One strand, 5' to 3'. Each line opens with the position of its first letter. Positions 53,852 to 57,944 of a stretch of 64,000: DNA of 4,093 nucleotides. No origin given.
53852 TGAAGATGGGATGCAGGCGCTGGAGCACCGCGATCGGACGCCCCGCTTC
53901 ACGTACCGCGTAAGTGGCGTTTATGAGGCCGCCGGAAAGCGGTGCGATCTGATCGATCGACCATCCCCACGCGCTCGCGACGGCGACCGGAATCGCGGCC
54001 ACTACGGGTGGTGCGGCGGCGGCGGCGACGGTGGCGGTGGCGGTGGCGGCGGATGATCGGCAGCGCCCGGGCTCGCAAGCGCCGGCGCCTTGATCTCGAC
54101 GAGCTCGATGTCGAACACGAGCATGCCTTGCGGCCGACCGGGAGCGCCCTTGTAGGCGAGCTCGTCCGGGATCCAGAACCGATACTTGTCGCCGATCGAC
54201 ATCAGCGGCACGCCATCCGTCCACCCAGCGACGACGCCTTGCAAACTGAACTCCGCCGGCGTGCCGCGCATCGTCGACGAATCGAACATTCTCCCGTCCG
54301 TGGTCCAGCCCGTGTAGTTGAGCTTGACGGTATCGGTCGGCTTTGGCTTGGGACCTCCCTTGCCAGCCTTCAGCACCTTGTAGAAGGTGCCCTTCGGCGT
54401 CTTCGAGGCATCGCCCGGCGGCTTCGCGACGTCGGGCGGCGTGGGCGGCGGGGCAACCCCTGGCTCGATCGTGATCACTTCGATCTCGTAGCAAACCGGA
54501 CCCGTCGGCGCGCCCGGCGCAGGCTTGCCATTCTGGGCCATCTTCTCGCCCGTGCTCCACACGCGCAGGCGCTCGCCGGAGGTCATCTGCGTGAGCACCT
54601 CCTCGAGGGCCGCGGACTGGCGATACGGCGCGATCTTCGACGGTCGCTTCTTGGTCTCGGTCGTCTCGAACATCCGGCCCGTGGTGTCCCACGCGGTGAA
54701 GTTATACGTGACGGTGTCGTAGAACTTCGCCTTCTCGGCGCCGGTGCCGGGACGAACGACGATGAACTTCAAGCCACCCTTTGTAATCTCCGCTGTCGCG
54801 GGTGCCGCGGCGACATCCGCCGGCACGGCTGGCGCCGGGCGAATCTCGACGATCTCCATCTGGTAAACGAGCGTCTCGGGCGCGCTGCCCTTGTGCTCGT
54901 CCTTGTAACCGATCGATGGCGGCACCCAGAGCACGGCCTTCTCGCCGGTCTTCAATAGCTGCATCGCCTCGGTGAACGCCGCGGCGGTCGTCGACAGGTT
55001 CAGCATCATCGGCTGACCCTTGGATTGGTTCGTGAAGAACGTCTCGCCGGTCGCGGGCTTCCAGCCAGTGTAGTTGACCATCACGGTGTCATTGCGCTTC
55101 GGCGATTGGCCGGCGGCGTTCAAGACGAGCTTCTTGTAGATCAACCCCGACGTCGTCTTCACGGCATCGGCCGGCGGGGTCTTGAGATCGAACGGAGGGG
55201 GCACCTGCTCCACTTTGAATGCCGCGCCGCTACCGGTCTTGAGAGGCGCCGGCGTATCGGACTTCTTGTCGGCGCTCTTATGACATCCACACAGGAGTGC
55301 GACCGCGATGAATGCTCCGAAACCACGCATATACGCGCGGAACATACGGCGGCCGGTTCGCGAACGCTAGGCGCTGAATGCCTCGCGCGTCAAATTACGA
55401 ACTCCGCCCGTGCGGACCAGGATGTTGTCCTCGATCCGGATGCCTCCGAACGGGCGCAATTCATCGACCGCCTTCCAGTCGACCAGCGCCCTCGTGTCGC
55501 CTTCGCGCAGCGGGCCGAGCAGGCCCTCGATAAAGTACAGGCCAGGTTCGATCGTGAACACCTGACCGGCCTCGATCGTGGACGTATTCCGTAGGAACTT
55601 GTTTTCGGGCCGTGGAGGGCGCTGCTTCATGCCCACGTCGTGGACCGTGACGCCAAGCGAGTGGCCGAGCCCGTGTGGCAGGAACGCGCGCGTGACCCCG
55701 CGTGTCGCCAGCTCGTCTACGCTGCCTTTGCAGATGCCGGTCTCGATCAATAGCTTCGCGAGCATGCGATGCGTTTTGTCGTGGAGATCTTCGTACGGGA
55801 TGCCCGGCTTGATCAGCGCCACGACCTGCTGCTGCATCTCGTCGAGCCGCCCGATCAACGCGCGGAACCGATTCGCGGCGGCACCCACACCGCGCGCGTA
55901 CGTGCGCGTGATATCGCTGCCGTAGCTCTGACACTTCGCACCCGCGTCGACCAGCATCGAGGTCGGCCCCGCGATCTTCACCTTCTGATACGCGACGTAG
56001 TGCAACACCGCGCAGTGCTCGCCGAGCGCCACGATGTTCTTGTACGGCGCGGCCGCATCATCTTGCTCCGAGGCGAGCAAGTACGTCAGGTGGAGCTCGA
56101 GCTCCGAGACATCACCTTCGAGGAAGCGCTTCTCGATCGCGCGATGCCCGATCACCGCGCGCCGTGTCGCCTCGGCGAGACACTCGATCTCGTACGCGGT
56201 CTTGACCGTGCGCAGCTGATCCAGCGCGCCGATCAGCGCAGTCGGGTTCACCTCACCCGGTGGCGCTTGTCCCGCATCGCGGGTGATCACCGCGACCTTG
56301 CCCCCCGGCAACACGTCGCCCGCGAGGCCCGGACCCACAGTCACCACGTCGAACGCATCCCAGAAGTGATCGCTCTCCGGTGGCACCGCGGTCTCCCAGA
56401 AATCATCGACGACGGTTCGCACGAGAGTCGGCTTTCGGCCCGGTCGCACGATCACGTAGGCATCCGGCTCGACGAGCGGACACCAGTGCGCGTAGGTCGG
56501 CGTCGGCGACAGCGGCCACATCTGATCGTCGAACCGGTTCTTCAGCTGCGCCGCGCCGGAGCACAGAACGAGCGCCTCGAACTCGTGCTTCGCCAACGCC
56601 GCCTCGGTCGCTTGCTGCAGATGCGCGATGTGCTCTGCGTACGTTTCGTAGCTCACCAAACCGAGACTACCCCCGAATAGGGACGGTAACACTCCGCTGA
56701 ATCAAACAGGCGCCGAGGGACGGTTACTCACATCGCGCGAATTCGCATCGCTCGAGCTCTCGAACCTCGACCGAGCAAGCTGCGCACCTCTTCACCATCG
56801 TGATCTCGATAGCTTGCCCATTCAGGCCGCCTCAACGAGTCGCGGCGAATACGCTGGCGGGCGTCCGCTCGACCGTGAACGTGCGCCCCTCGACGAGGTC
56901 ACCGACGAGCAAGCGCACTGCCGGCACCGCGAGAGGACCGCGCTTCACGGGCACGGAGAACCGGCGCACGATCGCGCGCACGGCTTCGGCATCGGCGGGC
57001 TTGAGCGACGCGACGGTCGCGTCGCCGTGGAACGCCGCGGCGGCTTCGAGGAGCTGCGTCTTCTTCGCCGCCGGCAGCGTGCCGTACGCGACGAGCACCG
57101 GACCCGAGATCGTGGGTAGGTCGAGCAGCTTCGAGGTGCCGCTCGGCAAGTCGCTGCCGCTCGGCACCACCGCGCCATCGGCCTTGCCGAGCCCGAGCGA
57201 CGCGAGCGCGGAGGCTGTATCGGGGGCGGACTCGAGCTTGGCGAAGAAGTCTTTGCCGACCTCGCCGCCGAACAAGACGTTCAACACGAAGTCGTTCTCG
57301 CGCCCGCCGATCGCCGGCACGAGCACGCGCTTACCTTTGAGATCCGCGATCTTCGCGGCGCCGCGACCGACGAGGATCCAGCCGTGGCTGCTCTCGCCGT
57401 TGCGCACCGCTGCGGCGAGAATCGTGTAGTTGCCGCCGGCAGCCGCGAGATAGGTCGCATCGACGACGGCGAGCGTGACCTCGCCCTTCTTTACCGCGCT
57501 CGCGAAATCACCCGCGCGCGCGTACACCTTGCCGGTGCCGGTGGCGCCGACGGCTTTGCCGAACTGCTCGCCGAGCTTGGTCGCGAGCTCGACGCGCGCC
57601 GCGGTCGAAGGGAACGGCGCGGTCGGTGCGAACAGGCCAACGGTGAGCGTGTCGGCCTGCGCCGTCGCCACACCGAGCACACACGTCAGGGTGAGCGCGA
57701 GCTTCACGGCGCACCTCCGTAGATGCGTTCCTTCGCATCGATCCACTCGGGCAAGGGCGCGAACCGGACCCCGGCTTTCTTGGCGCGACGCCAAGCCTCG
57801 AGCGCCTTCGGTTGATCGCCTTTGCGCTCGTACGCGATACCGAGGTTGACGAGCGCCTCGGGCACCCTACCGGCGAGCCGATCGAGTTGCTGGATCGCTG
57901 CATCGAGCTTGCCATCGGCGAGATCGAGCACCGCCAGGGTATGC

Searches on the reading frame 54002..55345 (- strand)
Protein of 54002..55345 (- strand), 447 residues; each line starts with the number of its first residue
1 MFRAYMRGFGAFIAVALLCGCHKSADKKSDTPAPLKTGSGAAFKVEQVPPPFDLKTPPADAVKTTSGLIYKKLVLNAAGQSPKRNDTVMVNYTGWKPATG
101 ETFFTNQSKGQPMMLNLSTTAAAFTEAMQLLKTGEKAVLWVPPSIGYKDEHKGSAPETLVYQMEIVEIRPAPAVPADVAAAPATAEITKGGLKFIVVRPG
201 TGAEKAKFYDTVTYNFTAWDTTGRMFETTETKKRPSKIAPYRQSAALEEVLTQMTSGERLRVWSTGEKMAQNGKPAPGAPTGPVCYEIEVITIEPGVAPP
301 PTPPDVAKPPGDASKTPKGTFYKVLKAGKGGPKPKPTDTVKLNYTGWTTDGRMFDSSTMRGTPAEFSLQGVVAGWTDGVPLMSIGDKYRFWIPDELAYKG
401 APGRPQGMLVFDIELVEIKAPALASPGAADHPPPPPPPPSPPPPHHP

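Call 68: search_protein_families(library=pfam, proteins=[window:54002-55345:-], max_evalue=0.0001)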
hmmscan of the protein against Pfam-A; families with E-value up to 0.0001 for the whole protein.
window:54002-55345:- (447 aa): 1 family
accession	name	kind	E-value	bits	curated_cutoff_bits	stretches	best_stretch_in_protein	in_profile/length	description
PF00254.34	FKBP_C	-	1.9e-39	134.3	21.1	2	332-416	2-94/94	FKBP-type peptidyl-prolyl cis-trans isomerase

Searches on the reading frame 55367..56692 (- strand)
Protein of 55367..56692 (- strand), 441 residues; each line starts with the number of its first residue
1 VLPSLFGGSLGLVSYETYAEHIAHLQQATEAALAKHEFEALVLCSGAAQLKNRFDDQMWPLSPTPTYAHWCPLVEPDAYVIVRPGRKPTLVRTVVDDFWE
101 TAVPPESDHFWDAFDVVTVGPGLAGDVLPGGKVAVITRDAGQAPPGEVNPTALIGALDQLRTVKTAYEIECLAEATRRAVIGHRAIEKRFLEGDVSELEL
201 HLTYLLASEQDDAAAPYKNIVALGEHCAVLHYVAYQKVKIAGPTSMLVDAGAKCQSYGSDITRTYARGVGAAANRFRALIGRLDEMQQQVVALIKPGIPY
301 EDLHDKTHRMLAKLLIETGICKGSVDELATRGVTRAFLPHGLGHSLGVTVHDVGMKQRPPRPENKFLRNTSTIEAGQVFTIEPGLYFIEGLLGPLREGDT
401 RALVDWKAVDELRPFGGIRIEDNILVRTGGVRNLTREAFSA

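Call 68: search_protein_families(library=pfam, proteins=[window:55367-56692:-], max_evalue=0.0001)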
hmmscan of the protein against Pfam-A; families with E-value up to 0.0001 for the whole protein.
window:55367-56692:- (441 aa): 2 families
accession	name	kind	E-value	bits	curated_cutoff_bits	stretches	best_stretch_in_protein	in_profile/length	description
PF00557.29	Peptidase_M24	-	4.9e-39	134.7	23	1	170-427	1-207/208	Metallopeptidase family M24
PF21216.2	PepQ_N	-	3e-21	76.3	27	1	17-157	2-150/152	Xaa-Pro dipeptidase, N-terminal domain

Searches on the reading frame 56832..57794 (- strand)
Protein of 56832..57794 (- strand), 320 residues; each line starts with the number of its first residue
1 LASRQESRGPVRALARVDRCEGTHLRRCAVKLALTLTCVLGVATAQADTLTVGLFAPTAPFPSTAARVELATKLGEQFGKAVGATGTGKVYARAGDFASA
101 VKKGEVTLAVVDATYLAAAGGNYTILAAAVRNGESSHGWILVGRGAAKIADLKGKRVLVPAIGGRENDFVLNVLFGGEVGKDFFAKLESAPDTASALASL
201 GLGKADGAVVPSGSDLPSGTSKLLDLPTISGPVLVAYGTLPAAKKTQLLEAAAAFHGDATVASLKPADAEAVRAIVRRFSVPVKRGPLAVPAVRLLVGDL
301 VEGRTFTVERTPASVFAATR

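Call 68: search_protein_families(library=pfam, proteins=[window:56832-57794:-], max_evalue=0.0001)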
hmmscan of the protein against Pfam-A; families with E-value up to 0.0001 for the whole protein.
window:56832-57794:- (320 aa): 1 family
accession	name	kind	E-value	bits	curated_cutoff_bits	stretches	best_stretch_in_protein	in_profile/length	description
PF12974.12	Phosphonate-bd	-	1.4e-06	28.3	27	1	65-161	10-112/242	ABC transporter, phosphonate, periplasmic substrate-binding protein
